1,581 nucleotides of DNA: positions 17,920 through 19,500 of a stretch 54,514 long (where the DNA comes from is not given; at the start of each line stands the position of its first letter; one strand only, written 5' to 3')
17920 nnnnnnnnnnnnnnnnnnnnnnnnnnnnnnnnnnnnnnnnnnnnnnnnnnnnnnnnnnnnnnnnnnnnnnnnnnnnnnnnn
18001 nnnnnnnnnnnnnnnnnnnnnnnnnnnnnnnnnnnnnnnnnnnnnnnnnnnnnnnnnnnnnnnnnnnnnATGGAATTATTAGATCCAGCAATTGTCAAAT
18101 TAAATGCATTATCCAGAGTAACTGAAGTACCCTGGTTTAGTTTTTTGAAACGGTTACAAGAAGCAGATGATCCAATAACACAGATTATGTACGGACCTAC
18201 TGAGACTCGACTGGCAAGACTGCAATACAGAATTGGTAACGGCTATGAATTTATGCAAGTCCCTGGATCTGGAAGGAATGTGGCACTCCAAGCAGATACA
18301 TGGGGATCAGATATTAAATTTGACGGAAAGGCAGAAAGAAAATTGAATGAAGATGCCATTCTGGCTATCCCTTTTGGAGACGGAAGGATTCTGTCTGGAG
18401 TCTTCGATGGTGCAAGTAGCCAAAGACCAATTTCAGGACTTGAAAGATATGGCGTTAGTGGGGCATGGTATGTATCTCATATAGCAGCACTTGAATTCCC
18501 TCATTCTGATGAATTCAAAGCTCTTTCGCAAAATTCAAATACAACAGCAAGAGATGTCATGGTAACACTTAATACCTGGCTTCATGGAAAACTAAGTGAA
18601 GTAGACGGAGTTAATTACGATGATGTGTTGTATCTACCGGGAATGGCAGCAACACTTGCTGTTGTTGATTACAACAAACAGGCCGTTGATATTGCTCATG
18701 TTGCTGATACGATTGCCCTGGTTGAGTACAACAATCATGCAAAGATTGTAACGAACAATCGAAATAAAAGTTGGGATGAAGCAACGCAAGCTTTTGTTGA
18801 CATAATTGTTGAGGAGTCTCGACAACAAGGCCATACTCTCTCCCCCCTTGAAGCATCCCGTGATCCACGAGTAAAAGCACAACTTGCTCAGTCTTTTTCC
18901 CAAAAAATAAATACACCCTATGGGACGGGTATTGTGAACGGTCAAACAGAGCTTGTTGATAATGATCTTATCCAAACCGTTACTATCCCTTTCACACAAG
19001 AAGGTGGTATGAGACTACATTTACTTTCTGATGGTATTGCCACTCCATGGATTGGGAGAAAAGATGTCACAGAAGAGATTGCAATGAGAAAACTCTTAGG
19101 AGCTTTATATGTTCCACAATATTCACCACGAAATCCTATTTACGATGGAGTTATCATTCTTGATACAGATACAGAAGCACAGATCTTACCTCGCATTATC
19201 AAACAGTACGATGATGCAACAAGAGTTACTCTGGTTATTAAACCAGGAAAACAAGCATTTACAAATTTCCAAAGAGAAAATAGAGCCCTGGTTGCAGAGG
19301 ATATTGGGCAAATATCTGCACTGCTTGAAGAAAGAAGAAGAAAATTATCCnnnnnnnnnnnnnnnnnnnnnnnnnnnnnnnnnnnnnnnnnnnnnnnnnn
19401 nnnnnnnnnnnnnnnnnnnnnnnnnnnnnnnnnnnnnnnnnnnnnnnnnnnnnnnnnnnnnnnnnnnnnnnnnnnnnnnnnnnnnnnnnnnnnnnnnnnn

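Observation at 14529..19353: Tandem paralogous giant proteins fusing a Nudix-like module to two different phosphatase folds (HAD and PP2C-like)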

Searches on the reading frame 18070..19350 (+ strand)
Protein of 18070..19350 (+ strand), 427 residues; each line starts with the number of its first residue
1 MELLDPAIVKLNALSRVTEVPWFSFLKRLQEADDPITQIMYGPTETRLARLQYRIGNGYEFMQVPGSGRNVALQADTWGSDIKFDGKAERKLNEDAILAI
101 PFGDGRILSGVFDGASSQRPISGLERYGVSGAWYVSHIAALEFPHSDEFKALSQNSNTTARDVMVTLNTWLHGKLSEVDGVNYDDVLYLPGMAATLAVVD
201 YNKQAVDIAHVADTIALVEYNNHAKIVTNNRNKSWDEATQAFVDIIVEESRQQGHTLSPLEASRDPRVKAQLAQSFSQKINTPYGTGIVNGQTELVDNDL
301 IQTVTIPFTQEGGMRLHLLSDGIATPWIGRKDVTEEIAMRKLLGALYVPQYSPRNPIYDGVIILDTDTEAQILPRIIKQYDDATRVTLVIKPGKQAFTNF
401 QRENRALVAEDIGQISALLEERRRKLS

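Call 67: search_solved_structures(query=A8, max_evalue=1, show_alignments=2)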
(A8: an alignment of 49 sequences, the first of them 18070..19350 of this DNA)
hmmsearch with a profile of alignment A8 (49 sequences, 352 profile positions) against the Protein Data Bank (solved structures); distinct sequences matched with E-value up to 1: 29.
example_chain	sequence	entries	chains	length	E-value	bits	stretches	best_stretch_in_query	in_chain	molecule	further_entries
5iti_A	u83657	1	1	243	1.5e-05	27.2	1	48-200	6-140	Protein serin-threonin phosphatase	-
5d2u_A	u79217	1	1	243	1.6e-05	27.1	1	48-200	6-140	Protein serin-threonin phosphatase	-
2j82_A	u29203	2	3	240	2.4e-05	26.6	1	57-200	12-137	PROTEIN SERINE-THREONINE PHOSPHATASE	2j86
2xzv_A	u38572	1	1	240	0.0011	21.1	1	57-200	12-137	PROTEIN SERIN-THREONIN PHOSPHATASE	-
5f1m_A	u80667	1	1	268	0.0013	20.8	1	36-200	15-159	Phosphorylated protein phosphatase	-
4yzg_A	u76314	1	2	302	0.0014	20.8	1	60-198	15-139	Protein phosphatase 2C 57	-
6ak7_A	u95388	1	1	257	0.0017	20.5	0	52-82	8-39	Protein phosphatase 1K, mitochondrial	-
2iq1_A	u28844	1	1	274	0.0022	20.1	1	52-82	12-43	Protein phosphatase 2C kappa, PPM1K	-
2y09_A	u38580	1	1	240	0.0024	20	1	57-200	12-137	PROTEIN SERIN-THREONIN PHOSPHATASE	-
4da1_A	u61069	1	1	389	0.0032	19.6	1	51-82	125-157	Protein phosphatase 1K, mitochondrial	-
6ihu_A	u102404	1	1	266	0.0049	19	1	41-200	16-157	Phosphorylated protein phosphatase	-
6ihs_A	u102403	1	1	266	0.0055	18.8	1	40-200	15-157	Phosphorylated protein phosphatase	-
6ihw_A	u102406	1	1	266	0.0058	18.7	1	41-200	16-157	Phosphorylated protein phosphatase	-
6ihv_A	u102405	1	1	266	0.0058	18.7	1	41-200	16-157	Phosphorylated protein phosphatase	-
6ihr_A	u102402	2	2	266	0.0058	18.7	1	41-200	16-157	Phosphorylated protein phosphatase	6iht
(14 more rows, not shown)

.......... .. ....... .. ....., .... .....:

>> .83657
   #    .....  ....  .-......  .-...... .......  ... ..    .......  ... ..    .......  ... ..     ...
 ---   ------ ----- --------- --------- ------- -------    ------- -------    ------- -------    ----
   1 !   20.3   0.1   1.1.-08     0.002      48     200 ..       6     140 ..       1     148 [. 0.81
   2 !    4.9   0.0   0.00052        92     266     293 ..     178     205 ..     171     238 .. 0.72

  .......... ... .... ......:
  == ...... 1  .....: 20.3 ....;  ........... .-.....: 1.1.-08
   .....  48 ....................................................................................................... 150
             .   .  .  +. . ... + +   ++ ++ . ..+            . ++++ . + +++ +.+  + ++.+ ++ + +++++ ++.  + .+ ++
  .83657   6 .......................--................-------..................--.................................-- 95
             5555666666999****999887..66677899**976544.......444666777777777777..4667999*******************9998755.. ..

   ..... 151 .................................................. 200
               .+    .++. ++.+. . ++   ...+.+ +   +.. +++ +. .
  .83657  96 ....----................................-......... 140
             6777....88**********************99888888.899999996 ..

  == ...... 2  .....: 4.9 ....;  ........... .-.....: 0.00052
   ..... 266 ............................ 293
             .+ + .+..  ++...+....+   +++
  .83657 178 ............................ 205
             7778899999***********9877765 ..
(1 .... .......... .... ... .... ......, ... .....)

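Call 68: search_protein_families(library=pfam, alignment_id=A8, max_evalue=0.001)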
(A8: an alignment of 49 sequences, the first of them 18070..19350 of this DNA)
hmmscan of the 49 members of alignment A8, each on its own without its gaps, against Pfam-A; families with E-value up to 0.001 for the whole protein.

A. member 1, window:18070-19350:+ (427 aa): 1 family
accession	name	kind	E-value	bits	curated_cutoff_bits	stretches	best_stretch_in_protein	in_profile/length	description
PF13672.11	PP2C_2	-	3e-05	24.1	24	1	89-325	8-176/209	Protein phosphatase 2C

B. families by the number of members that match (of 49 scanned): 2 families
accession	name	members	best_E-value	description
PF13672.11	PP2C_2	46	6.2e-16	Protein phosphatase 2C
PF07228.17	SpoIIE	4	1e-05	Stage II sporulation protein E (SpoIIE)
